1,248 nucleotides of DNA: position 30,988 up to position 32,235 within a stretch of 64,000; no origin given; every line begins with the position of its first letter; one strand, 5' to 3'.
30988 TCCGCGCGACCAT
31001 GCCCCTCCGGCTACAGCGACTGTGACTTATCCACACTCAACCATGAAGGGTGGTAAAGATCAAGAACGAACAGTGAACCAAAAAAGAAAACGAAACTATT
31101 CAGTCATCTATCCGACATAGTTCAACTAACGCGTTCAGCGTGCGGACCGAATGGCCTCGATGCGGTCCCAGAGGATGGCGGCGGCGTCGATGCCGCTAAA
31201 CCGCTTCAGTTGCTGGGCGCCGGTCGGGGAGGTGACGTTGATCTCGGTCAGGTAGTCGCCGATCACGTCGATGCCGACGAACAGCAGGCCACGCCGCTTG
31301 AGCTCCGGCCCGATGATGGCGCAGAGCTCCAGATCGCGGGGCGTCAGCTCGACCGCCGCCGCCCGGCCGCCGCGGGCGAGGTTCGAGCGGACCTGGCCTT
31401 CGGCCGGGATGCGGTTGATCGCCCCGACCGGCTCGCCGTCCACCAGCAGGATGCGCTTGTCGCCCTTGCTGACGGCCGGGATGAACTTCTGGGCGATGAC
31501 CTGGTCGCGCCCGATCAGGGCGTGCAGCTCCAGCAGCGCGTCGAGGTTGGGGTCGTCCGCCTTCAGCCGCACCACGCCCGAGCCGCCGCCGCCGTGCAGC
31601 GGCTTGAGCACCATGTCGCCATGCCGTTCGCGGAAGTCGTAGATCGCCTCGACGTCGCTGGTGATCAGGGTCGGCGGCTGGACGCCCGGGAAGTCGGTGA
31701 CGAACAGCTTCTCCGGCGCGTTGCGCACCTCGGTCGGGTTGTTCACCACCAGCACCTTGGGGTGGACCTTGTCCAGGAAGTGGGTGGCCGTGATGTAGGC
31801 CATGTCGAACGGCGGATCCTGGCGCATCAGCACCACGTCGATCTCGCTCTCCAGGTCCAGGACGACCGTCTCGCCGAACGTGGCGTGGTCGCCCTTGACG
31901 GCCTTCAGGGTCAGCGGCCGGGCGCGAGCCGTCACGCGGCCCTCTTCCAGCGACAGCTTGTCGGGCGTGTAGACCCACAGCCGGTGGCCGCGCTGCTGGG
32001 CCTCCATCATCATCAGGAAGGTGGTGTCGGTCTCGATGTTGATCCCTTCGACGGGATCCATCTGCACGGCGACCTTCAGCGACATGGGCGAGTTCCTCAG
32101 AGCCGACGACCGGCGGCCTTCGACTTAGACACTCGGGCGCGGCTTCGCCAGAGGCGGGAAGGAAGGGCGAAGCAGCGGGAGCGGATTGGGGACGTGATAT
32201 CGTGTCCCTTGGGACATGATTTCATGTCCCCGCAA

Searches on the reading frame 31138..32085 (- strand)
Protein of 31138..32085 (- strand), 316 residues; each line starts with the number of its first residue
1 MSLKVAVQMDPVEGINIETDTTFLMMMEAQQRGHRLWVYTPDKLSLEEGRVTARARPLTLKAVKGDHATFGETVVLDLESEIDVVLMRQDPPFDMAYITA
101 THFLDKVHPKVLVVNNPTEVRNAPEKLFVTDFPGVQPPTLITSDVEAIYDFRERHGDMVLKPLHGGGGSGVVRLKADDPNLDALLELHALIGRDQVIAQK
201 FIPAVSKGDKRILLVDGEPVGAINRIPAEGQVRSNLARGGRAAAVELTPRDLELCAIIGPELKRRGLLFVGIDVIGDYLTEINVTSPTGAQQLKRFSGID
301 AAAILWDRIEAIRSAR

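Call 7: search_protein_families(library=pfam, proteins=[window:31138-32085:-], max_evalue=0.01)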
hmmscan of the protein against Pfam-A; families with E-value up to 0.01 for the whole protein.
window:31138-32085:- (316 aa): 4 families
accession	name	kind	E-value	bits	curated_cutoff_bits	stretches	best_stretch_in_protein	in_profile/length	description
PF02955.21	GSH-S_ATP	-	5.3e-71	238.1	23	1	125-296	1-173/175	Prokaryotic glutathione synthetase, ATP-grasp domain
PF02951.20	GSH-S_N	-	7.7e-44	149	21.3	1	3-121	1-119/119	Prokaryotic glutathione synthetase, N-terminal domain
PF08443.16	RimK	-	1.1e-15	58.2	21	1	142-307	24-186/188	RimK-like ATP-grasp domain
PF14398.11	ATPgrasp_YheCD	-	2.6e-05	24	26.8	1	136-178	29-71/255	YheC/D like ATP-grasp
